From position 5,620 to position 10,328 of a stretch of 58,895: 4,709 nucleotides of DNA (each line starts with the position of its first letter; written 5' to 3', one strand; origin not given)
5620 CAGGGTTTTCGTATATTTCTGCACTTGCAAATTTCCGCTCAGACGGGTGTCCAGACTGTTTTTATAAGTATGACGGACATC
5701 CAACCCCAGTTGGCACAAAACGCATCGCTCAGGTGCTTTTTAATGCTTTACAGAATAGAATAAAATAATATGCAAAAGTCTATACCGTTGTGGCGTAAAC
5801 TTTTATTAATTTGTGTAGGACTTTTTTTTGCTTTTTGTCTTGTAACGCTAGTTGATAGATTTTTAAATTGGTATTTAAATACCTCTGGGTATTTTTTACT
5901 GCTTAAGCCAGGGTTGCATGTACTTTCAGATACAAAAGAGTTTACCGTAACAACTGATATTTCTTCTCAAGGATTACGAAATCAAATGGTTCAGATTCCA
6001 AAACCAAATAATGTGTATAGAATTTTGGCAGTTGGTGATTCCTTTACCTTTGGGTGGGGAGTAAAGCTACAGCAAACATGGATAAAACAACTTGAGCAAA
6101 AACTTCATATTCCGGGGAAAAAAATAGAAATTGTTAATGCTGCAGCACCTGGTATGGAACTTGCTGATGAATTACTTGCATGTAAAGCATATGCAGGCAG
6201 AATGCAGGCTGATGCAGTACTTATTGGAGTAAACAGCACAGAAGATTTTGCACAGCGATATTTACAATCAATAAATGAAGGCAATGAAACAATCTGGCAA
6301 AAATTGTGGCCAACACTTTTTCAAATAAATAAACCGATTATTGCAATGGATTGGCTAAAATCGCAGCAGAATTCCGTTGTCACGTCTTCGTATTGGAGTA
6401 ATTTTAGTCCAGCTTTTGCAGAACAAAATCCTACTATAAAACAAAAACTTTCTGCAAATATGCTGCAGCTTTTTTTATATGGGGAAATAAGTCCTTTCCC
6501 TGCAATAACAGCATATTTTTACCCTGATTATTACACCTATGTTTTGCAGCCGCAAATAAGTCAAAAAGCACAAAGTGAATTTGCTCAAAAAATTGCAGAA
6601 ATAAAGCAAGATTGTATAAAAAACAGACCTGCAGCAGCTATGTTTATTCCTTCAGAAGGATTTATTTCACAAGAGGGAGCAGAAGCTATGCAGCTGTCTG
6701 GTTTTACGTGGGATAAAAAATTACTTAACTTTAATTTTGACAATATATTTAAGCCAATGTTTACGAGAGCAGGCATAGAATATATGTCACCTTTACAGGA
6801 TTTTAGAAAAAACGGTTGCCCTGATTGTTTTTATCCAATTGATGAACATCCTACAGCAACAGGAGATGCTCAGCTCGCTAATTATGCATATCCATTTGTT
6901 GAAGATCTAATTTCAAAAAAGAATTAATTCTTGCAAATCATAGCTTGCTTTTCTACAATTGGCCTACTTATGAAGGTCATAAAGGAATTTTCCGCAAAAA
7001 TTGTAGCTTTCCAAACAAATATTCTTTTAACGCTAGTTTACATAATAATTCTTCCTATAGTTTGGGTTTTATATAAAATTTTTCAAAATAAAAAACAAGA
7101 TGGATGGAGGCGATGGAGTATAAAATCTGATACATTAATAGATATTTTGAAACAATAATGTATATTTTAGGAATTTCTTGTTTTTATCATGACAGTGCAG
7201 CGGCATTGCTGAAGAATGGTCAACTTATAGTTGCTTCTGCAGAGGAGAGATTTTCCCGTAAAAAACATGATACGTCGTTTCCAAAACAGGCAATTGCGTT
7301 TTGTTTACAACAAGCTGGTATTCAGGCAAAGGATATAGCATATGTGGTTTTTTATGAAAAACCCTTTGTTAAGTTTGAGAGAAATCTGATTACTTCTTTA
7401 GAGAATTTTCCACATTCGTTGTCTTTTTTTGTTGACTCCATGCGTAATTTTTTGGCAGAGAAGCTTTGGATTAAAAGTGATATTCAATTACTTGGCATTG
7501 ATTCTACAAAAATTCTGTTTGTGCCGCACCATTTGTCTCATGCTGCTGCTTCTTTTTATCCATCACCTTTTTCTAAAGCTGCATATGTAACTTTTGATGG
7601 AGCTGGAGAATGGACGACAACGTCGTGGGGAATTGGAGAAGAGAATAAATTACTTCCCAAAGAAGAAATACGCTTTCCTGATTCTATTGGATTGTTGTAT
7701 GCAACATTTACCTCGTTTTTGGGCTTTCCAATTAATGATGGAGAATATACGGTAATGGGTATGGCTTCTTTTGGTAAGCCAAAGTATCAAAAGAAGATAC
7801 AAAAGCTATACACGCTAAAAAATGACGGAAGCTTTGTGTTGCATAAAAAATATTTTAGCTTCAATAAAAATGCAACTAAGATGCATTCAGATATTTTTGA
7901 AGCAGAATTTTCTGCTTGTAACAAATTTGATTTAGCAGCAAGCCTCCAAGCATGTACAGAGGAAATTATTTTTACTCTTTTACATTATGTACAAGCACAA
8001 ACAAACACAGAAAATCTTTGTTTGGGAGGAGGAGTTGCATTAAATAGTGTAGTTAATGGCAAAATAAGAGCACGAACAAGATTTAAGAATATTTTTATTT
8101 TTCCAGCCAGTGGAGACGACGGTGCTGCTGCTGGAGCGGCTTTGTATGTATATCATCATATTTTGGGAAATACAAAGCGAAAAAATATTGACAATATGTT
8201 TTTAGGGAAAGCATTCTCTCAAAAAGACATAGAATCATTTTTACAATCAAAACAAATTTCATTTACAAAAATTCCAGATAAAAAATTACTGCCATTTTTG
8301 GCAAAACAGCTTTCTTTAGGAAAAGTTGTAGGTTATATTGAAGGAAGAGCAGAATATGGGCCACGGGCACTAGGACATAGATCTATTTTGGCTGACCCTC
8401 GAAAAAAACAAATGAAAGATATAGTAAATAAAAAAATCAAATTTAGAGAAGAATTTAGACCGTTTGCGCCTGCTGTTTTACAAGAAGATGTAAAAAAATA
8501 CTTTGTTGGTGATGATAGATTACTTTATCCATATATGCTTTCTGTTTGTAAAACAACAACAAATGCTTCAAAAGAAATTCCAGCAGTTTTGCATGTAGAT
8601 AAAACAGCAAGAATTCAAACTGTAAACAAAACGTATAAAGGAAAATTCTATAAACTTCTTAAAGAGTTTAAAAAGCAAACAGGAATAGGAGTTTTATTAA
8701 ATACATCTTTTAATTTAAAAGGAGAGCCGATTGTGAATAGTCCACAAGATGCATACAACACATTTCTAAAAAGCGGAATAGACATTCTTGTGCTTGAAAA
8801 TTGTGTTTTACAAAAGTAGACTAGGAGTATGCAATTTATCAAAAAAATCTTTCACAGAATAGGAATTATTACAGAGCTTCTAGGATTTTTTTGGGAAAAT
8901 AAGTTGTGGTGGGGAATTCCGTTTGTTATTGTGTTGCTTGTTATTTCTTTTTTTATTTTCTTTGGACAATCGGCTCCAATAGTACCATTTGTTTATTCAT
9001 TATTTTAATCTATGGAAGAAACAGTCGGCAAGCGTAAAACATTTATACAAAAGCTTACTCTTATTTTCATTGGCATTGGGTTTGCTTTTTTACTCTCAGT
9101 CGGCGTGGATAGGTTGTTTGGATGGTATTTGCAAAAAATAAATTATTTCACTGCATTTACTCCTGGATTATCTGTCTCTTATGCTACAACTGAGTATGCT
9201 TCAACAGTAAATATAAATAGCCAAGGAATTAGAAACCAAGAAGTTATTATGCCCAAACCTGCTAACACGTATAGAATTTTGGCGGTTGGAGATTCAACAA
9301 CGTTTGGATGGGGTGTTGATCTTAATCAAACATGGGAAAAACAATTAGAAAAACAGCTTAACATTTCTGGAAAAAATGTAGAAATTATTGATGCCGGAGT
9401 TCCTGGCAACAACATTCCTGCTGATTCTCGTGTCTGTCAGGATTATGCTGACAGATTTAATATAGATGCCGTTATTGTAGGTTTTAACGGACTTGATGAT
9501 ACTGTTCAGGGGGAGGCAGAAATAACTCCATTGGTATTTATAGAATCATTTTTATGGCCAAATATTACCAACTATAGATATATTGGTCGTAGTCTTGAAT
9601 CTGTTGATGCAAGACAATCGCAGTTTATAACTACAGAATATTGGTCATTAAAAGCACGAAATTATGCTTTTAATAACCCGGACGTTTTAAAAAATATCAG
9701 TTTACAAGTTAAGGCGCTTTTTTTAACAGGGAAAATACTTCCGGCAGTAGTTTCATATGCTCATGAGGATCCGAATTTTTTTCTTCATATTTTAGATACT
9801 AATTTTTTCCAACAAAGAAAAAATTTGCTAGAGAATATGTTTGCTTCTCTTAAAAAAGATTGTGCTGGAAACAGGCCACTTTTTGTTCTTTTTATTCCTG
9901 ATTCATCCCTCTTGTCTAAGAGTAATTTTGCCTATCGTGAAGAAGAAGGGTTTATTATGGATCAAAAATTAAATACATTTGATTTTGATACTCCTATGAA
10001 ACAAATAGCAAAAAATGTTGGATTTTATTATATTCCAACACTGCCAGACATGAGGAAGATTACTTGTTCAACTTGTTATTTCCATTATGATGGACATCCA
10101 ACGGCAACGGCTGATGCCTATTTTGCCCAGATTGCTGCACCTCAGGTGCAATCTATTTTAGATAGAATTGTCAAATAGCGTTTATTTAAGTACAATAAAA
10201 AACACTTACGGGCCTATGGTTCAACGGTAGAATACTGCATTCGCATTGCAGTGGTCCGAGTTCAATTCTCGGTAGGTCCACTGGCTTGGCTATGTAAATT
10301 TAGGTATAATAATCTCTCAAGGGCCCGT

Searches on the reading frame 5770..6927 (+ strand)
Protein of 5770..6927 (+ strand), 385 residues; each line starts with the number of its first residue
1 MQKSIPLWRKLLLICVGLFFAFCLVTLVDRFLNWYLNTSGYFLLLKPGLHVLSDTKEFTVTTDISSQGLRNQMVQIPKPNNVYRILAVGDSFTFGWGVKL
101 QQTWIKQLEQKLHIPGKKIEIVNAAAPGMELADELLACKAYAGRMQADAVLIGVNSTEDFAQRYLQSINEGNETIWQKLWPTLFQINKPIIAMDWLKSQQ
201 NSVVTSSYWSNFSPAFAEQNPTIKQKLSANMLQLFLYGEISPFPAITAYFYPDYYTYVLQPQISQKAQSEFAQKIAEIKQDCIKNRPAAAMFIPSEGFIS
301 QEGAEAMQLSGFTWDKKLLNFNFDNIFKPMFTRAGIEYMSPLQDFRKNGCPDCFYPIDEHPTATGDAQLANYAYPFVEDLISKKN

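Call 20: search_protein_families(library=pfam, proteins=[window:5770-6927:+], max_evalue=0.001)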
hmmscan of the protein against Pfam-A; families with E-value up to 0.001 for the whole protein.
window:5770-6927:+ (385 aa): 0 families

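Call 76: search_protein_families(library=pfam, proteins=[window:5770-6927:+], max_evalue=0.01)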
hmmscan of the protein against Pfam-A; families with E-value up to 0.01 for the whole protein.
window:5770-6927:+ (385 aa): 1 family
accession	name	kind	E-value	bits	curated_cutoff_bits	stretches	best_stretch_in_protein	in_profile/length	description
PF13472.12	Lipase_GDSL_2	-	0.0076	17.2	32.9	0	87-152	1-68/178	GDSL-like Lipase/Acylhydrolase family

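Call 89: search_protein_families(library=ncbifam, proteins=[window:5770-6927:+], max_evalue=0.001)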
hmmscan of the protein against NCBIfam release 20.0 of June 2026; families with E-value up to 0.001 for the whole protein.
window:5770-6927:+ (385 aa): 0 families

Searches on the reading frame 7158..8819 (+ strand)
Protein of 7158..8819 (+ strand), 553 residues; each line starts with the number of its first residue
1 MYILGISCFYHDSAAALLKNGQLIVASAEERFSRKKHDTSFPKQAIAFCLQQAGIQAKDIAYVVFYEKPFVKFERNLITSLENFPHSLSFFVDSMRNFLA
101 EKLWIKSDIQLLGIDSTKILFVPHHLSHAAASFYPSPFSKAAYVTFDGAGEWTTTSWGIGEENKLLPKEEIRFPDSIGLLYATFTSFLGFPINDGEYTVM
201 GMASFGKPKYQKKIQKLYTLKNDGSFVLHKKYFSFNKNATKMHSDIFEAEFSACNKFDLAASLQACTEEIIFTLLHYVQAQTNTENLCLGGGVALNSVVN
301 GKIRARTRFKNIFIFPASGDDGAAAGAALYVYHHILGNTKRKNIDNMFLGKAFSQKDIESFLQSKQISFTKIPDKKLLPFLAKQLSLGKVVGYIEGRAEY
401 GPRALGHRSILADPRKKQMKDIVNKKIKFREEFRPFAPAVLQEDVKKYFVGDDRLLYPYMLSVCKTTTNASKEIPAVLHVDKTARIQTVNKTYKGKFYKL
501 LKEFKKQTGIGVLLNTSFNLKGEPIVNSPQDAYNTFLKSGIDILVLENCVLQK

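Call 20: search_protein_families(library=pfam, proteins=[window:7158-8819:+], max_evalue=0.001)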
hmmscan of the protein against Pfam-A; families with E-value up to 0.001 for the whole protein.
window:7158-8819:+ (553 aa): 3 families
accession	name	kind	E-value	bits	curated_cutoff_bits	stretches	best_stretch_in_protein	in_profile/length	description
PF02543.21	Carbam_trans_N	-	3e-84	283.8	24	1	3-329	2-346/346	Carbamoyltransferase N-terminus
PF16861.10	Carbam_trans_C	-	4.7e-70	235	27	1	382-553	1-170/170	Carbamoyltransferase C-terminus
PF00814.31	TsaD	-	2.8e-06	27.7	24.8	1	213-316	157-250/264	tRNA N6-adenosine threonylcarbamoyltransferase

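Call 89: search_protein_families(library=ncbifam, proteins=[window:7158-8819:+], max_evalue=0.001)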
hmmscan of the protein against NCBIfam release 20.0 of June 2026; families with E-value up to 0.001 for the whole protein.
window:7158-8819:+ (553 aa): 3 families
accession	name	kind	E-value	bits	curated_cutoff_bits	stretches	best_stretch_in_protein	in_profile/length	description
NF041651.1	nodul_NodU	equivalog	4e-48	164.5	1000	1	248-524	262-528/556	nodulation protein NodU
TIGR03723.1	T6A_TsaD_YgjD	equivalog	1.3e-05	24.5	296.1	1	233-314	207-291/314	tRNA (adenosine(37)-N6)-threonylcarbamoyltransferase complex transferase subunit TsaD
TIGR00329.1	gcp_kae1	subfamily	0.00052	19.4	207.8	1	230-311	203-286/305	tRNA (adenosine(37)-N6)-threonylcarbamoyltransferase complex transferase subunit TsaD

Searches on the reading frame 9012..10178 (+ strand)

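Call 14: search_protein_families(library=pfam, proteins=[window:9012-10178:+], max_evalue=10)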
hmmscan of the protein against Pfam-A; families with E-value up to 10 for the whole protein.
window:9012-10178:+ (388 aa): 3 families
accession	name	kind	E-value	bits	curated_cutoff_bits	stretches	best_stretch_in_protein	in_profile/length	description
PF13472.12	Lipase_GDSL_2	-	8.8e-07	30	32.9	1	91-160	1-72/178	GDSL-like Lipase/Acylhydrolase family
PF22049.1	PRRSV-NSP11_N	-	0.033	15.1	27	1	327-353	3-29/90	PRRSV nonstructural protein 11 N-terminal domain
PF21428.2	Gp7_helical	-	0.15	12.4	27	1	288-307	4-23/47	Baseplate wedge protein gp7, helical domain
